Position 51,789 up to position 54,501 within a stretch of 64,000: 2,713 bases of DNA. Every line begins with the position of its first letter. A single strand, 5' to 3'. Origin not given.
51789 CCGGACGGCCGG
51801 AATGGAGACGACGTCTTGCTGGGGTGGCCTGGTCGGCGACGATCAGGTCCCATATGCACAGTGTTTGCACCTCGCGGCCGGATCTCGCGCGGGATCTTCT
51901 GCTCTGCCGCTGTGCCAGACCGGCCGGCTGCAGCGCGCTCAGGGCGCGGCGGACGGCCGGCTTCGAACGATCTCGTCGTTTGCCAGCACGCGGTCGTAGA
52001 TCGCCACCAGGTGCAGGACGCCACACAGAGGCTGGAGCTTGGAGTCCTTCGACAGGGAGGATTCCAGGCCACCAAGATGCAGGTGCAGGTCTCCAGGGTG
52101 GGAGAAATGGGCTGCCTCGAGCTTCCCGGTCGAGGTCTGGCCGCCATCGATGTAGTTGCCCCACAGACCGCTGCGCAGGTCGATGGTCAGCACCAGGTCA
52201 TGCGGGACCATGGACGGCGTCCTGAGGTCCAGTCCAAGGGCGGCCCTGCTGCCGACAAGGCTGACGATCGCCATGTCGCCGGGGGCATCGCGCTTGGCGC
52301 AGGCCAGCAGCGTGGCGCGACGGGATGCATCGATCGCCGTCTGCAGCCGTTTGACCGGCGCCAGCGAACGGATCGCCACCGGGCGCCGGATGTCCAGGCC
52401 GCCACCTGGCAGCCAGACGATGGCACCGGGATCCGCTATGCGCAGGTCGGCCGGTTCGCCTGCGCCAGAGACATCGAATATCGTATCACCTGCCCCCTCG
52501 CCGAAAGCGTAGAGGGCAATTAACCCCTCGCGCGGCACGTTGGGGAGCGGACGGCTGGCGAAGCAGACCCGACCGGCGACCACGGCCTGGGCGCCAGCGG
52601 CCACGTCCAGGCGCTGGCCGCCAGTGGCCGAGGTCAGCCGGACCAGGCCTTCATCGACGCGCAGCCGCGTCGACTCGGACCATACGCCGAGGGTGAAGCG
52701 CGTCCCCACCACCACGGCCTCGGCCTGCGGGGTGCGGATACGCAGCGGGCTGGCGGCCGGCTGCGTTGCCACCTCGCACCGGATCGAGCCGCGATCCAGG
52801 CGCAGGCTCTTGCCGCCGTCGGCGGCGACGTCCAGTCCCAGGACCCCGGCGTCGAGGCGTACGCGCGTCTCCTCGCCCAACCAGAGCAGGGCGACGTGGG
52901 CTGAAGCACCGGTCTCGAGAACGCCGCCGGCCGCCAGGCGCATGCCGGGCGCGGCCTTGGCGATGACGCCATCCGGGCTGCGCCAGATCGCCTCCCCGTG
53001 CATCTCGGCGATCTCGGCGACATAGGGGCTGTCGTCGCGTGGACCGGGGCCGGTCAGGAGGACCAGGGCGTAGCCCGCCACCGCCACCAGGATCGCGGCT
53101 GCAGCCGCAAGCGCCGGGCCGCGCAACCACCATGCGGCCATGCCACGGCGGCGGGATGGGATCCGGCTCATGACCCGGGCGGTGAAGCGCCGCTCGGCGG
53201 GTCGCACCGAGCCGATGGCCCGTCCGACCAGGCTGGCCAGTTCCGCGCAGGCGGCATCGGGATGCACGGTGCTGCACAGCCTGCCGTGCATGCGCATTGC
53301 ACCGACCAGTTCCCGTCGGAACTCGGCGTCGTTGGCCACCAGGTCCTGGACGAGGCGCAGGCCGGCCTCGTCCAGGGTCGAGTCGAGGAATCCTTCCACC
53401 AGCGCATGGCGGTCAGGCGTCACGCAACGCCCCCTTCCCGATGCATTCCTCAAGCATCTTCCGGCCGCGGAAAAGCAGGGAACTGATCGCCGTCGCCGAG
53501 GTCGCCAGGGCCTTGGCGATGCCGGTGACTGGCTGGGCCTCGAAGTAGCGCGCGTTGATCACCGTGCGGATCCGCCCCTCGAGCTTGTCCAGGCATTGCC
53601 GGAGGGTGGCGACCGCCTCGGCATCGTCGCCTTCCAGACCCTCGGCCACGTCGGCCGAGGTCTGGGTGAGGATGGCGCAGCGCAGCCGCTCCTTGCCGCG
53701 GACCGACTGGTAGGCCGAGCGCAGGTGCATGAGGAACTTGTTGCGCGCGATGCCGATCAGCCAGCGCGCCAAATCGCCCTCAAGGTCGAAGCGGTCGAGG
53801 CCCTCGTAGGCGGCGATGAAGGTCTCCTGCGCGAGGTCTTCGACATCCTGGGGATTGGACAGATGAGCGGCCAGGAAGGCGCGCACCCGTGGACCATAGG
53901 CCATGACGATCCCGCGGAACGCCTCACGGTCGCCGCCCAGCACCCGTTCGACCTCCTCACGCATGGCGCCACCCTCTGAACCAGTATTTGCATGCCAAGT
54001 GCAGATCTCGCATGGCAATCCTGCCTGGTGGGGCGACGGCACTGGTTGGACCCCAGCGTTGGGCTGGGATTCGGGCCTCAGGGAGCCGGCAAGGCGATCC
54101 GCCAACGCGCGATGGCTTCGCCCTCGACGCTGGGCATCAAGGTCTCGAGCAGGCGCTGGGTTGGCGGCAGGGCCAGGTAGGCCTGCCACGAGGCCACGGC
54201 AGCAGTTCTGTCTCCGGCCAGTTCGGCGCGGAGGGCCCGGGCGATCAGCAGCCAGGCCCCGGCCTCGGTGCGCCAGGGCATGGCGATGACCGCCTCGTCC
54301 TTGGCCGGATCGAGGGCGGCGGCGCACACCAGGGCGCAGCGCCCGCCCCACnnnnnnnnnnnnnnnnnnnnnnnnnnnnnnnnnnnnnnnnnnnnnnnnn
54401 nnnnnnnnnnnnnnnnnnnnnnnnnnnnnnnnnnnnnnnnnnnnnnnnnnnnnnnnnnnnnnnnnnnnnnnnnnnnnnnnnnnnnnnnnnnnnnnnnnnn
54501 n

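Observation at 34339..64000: Candidate undescribed surface system: pseudokinase, ECF sigma/anti-sigma, two giant adhesin-like proteins, lipid-anchored partners, and a divergent oversized pseudopilin operon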

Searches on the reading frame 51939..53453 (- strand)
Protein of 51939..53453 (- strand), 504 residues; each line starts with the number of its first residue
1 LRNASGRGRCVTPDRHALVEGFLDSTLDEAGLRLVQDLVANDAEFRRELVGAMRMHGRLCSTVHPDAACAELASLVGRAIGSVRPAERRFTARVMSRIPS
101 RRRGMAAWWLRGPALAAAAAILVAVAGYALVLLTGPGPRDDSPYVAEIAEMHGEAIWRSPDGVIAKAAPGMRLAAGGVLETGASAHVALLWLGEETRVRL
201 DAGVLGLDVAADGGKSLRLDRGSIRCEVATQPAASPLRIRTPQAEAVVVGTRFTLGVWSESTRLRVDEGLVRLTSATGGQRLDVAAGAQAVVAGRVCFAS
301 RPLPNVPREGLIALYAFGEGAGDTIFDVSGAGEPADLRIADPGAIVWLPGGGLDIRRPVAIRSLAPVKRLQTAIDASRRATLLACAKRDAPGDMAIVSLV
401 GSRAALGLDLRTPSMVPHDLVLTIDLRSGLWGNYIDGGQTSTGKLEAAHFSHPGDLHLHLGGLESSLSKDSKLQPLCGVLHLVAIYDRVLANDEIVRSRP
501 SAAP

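Call 8: search_protein_families(library=pfam, proteins=[window:51939-53453:-], max_evalue=0.01)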
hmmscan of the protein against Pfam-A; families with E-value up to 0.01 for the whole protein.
window:51939-53453:- (504 aa): 1 family
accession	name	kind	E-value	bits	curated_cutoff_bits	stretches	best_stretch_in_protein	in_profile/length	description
PF04773.18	FecR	-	1.8e-08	35.2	24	1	190-272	21-97/97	FecR protein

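Call 34: search_protein_families(library=ncbifam, proteins=[window:51939-53453:-], max_evalue=0.1)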
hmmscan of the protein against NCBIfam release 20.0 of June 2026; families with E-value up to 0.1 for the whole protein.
window:51939-53453:- (504 aa): 4 families
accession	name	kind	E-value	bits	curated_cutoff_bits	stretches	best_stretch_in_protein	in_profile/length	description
NF047849.1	Lsa33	exception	4e-05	22.9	420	1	215-293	105-184/310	surface adhesin Lsa33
NF007296.1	PRK09774.1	equivalog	7.3e-05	22.1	385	1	215-289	142-217/313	ferric citrate uptake sigma factor regulator FecR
NF033682.1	retention_LapA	subfamily_domain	0.00094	19.4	50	1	145-195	3-54/145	retention module-containing protein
NF038083.1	CU044_5270_fam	subfamily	0.0057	16.5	100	1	86-140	4-58/284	CU044_5270 family protein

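Call 71: find_homologous_proteins(query=window:51939-53423:-, max_evalue=1e-10)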
Query window:51939-53423:- (494 aa): 1 proteins with E <= 1e-10 among 8000 candidates.
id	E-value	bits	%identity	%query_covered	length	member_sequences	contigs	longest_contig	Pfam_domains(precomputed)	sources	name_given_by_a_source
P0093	0.0e+0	1072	100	100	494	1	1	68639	PF04773.19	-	-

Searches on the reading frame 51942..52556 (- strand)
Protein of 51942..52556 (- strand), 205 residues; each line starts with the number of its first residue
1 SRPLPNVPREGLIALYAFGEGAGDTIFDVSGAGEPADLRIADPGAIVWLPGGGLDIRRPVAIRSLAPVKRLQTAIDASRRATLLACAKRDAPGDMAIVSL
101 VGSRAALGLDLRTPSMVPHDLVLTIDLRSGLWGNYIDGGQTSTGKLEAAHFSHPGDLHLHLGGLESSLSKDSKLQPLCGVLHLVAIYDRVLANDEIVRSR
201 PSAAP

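Call 69: search_protein_families(library=pfam, proteins=[window:51942-52556:-], max_evalue=5)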
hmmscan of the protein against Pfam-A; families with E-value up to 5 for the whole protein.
window:51942-52556:- (205 aa): 1 family
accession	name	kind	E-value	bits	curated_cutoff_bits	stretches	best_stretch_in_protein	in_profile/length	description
PF13385.13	Laminin_G_3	-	0.022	15.4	27.6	1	121-196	84-150/151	Concanavalin A-like lectin/glucanases superfamily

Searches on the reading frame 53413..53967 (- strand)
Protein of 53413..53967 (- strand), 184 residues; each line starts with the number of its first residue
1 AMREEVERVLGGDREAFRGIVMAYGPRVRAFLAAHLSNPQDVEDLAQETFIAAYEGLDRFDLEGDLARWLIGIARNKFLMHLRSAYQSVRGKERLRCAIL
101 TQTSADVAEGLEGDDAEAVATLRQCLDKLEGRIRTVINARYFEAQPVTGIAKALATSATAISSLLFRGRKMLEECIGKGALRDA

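Call 70: search_protein_families(library=ncbifam, proteins=[window:53413-53967:-], max_evalue=1)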
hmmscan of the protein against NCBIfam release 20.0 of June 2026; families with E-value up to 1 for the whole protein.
window:53413-53967:- (184 aa): 98 families (the best 25 are shown)
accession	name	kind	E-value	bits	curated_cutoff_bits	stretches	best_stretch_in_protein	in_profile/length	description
TIGR02989.1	Sig-70_gvs1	subfamily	8.4e-34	116.8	124.55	1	16-176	2-158/158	RNA polymerase sigma-70 factor, Rhodopirellula/Verrucomicrobium family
TIGR02937.1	sigma70-ECF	superfamily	2.6e-23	82.5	42.9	1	15-175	1-164/165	sigma-70 family RNA polymerase sigma factor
NF008888.0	PRK11922.1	equivalog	1.6e-20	73.7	204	1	6-177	21-197/231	RNA polymerase sigma factor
NF009168.0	PRK12515.1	subfamily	9.1e-17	61.1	236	1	6-176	13-179/189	RNA polymerase sigma factor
NF007223.0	PRK09641.1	equivalog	9.4e-17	61.4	209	1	3-175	6-183/187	RNA polymerase sigma factor SigW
TIGR02985.1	Sig70_bacteroi1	subfamily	5.7e-16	59.1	126.4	1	15-173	1-159/162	RNA polymerase sigma-70 factor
TIGR02948.1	SigW_bacill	equivalog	8.4e-16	58.6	243.1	1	4-174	7-182/187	RNA polymerase sigma factor SigW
NF007215.0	PRK09637.1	equivalog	1.8e-15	57.4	212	1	21-176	7-154/181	RNA polymerase sigma factor SigZ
TIGR02983.1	SigE-fam_strep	subfamily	2.1e-15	57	141.55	1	14-175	5-157/162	SigE family RNA polymerase sigma factor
TIGR02939.1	RpoE_Sigma70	equivalog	2.4e-15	57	236.15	1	5-175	10-185/190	RNA polymerase sigma factor RpoE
NF058625.1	sigma_PG0214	equivalog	4.5e-15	55.8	130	1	15-176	4-161/170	GFO_1088 family ECF-type sigma factor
NF004113.0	PRK05602.1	equivalog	5.2e-15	55.6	208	1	6-176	36-201/211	RNA polymerase sigma factor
TIGR02950.1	SigM_subfam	subfamily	5.8e-15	55.5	147.95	1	21-174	6-156/159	RNA polymerase sigma factor, SigM family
NF009188.0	PRK12536.1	subfamily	7.5e-15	55.3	250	1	8-175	23-185/190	RNA polymerase sigma factor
NF009171.0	PRK12518.1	equivalog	1e-14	54.8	208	1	4-176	16-184/191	RNA polymerase sigma factor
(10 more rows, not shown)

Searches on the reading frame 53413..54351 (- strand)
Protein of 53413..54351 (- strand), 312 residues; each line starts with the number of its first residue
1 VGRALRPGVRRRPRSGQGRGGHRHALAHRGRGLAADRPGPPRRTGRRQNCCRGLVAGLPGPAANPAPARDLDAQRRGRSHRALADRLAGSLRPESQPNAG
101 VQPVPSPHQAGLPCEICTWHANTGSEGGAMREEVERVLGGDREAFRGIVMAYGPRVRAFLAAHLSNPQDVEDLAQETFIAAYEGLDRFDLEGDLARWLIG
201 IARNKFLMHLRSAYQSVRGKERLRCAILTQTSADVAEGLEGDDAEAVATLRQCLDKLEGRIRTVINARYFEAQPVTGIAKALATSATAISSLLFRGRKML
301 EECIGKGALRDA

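Call 8: search_protein_families(library=pfam, proteins=[window:53413-54351:-], max_evalue=0.01)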
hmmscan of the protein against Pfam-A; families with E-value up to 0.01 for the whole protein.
window:53413-54351:- (312 aa): 5 families
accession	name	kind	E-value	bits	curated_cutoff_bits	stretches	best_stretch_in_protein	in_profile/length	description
PF04542.20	Sigma70_r2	-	1.6e-16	60.3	24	1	149-213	2-68/71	Sigma-70 region 2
PF08281.18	Sigma70_r4_2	-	4.8e-07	29.8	25.7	1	250-300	4-54/54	Sigma-70, region 4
PF04545.22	Sigma70_r4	-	6.4e-05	22.8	24.1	1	253-300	1-48/50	Sigma-70, region 4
PF07638.17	Sigma70_ECF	-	0.0019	18.6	21.1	1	139-290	13-169/185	ECF sigma factor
PF17920.6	TetR_C_16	-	0.0098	16.5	26.2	0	195-250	13-67/107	Tetracyclin repressor-like, C-terminal domain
